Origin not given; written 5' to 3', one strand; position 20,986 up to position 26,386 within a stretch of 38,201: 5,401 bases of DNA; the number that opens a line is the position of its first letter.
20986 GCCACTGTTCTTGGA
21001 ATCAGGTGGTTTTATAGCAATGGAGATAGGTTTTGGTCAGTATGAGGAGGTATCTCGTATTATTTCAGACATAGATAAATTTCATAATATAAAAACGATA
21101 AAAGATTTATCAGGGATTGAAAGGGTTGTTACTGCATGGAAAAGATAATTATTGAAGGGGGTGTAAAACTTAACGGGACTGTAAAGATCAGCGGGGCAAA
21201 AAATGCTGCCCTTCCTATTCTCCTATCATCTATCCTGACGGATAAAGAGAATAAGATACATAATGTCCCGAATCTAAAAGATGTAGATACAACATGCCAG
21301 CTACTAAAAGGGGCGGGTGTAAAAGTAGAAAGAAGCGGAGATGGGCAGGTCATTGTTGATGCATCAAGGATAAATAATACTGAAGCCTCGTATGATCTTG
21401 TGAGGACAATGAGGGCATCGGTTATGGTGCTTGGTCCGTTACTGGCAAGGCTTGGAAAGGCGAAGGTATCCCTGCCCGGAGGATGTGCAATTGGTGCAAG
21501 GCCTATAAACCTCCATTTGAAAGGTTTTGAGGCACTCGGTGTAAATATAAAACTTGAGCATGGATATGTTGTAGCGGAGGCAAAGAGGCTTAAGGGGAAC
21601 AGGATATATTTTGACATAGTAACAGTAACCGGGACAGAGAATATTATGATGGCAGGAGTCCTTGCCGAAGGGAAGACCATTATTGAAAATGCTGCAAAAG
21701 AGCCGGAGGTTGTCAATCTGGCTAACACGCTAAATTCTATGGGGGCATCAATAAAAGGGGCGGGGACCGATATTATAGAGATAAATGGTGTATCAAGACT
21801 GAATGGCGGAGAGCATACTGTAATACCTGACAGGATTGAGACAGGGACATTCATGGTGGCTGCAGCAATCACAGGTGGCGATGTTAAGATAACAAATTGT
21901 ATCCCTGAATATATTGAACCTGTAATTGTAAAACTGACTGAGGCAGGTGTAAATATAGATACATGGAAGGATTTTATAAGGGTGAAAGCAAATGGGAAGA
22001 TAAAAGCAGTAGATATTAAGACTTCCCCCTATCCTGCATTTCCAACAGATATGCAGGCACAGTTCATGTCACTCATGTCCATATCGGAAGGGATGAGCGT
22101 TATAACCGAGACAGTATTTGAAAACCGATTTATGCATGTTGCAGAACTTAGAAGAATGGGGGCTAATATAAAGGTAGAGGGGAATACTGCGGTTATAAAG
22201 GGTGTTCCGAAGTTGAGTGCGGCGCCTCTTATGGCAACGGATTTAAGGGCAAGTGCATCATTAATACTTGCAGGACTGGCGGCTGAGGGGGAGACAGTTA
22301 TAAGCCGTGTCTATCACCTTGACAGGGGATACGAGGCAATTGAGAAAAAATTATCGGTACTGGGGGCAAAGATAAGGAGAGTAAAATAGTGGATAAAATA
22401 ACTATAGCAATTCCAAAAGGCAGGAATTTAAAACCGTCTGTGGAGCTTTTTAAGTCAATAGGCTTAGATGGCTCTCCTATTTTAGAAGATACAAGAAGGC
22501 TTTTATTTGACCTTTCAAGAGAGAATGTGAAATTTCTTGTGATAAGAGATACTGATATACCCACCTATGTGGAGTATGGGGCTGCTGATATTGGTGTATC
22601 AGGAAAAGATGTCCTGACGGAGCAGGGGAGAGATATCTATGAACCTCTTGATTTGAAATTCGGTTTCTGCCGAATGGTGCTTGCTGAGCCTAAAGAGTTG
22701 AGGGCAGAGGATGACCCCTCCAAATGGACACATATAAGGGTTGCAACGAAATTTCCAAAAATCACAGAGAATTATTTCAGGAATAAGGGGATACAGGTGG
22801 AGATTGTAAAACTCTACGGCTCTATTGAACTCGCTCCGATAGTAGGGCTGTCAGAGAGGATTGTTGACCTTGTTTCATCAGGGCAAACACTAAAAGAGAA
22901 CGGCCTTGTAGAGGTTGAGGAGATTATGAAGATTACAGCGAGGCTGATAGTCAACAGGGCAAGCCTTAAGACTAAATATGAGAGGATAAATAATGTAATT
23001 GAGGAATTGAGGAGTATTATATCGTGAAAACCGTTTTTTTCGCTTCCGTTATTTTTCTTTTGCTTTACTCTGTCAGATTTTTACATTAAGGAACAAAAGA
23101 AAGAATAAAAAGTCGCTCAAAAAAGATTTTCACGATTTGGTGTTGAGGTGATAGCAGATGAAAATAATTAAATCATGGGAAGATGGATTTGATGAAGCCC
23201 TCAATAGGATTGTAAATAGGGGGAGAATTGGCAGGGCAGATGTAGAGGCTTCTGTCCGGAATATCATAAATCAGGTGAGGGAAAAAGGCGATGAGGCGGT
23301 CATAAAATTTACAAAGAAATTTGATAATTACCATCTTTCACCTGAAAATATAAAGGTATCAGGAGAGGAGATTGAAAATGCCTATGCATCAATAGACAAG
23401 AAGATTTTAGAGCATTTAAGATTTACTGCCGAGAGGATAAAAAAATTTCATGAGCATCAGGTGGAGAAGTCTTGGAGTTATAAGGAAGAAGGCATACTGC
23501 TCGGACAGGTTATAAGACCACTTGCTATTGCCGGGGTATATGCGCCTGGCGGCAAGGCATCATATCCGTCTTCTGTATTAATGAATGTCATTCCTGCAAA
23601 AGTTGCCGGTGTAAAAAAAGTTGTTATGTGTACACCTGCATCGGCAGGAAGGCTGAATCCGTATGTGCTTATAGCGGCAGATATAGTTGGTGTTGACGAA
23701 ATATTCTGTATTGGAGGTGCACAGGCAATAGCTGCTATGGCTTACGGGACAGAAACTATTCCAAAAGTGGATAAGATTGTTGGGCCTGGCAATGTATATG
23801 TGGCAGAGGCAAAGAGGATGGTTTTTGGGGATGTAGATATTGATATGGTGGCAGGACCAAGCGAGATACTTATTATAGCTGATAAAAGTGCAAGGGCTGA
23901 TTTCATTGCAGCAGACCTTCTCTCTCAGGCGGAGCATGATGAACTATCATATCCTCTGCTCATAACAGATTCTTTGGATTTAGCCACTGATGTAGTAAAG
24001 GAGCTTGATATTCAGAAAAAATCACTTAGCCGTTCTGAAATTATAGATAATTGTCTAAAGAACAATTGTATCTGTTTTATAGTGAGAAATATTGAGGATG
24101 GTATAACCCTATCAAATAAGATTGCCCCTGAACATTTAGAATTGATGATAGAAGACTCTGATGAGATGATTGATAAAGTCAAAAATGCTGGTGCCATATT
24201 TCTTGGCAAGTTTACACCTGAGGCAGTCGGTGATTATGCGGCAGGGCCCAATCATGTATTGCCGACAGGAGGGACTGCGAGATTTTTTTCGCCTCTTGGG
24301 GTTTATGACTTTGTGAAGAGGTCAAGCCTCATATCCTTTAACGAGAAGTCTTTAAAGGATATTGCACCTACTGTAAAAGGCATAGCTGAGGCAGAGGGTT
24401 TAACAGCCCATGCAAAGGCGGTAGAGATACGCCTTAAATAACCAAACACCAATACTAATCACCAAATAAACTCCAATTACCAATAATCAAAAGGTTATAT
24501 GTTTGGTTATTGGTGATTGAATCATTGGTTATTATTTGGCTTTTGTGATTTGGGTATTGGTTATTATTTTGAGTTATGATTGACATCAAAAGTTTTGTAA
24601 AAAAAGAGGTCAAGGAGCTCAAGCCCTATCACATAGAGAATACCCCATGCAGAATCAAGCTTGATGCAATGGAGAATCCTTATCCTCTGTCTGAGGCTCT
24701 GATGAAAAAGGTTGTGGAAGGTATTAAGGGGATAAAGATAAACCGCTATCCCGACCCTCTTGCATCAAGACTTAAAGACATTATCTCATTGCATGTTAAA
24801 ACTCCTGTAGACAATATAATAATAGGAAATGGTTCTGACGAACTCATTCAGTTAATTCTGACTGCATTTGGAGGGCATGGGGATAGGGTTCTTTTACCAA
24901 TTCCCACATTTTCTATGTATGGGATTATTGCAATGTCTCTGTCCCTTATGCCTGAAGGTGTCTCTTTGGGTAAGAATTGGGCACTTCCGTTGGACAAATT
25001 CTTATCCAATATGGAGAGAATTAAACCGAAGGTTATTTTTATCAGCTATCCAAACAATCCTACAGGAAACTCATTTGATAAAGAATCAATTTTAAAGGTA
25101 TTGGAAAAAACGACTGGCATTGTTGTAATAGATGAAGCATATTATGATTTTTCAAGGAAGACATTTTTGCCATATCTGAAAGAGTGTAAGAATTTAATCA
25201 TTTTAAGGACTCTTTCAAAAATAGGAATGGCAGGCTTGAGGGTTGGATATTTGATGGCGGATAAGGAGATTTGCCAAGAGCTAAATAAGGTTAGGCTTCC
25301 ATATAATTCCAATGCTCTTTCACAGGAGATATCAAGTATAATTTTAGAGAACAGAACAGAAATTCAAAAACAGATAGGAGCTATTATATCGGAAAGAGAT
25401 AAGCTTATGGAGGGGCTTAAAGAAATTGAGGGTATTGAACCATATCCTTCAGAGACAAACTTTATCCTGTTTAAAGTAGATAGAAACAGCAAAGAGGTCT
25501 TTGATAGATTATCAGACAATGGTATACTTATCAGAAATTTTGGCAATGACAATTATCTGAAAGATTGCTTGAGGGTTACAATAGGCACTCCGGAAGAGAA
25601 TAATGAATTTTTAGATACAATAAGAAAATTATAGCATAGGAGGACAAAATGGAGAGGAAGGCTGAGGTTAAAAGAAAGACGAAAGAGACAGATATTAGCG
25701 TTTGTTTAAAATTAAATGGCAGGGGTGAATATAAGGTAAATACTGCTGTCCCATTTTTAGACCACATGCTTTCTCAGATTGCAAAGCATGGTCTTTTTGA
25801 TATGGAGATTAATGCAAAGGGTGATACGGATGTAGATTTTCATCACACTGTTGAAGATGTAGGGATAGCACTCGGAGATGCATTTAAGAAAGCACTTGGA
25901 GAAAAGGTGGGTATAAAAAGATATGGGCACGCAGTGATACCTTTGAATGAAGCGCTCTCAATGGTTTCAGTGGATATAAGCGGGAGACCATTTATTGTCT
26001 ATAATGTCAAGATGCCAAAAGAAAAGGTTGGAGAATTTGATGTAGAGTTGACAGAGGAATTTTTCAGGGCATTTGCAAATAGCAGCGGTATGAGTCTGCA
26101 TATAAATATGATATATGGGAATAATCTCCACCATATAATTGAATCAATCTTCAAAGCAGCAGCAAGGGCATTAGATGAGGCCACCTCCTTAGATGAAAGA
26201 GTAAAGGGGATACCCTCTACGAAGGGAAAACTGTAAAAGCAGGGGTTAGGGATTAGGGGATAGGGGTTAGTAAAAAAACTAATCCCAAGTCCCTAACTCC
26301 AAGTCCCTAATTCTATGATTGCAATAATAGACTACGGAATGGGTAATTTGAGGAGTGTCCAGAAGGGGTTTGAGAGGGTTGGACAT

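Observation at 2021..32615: STRR-like degenerate heptamer/octamer arrays, usually as inverted pairs, fill almost every intra-operon spacer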

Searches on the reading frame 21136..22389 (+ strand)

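Call 15: search_protein_families(library=pfam, proteins=[window:21136-22389:+])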
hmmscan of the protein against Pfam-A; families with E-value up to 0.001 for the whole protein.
window:21136-22389:+ (417 aa): 1 family
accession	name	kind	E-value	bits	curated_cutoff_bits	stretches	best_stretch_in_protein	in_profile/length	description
PF00275.25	EPSP_synthase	-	4.8e-117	391.6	22.8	1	7-406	2-417/417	EPSP synthase (3-phosphoshikimate 1-carboxyvinyltransferase)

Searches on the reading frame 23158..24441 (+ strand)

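Call 15: search_protein_families(library=pfam, proteins=[window:23158-24441:+])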
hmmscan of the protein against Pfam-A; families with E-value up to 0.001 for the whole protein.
window:23158-24441:+ (427 aa): 1 family
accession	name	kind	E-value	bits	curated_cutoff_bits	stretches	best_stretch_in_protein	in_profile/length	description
PF00815.25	Histidinol_dh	-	6.7e-174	579.1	27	1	23-426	5-411/411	Histidinol dehydrogenase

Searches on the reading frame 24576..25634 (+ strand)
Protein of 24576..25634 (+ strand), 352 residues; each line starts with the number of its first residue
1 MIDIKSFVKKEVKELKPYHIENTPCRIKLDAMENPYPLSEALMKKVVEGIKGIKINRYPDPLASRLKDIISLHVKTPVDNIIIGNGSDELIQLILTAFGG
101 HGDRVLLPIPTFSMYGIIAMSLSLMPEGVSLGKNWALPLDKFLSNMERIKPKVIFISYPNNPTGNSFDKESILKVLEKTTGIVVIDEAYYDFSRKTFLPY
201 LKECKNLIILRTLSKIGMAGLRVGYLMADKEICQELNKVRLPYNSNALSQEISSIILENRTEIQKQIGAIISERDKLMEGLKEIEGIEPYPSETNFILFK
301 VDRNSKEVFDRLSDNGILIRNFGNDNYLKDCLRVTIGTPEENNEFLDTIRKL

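Call 15: search_protein_families(library=pfam, proteins=[window:24576-25634:+])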
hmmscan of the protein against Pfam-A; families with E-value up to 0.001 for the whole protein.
window:24576-25634:+ (352 aa): 2 families
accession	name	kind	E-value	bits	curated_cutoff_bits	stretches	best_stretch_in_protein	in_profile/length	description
PF00155.27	Aminotran_1_2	-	1.5e-50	172.9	19.7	1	27-349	4-361/361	Aminotransferase class I and II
PF04864.19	Alliinase_C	-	5.1e-07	29.3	22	1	80-251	68-231/363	Allinase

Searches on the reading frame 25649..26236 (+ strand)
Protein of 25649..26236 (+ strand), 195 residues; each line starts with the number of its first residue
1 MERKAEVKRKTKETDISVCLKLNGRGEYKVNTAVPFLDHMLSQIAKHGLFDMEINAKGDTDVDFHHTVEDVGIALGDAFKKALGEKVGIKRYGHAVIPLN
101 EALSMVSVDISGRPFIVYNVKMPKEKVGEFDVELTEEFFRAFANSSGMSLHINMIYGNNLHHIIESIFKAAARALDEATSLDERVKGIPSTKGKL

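Call 15: search_protein_families(library=pfam, proteins=[window:25649-26236:+])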
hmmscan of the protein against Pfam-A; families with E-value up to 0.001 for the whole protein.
window:25649-26236:+ (195 aa): 1 family
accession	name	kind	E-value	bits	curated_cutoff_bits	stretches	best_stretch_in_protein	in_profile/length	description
PF00475.24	IGPD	-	1.3e-65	220.3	27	1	32-175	1-144/144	Imidazoleglycerol-phosphate dehydratase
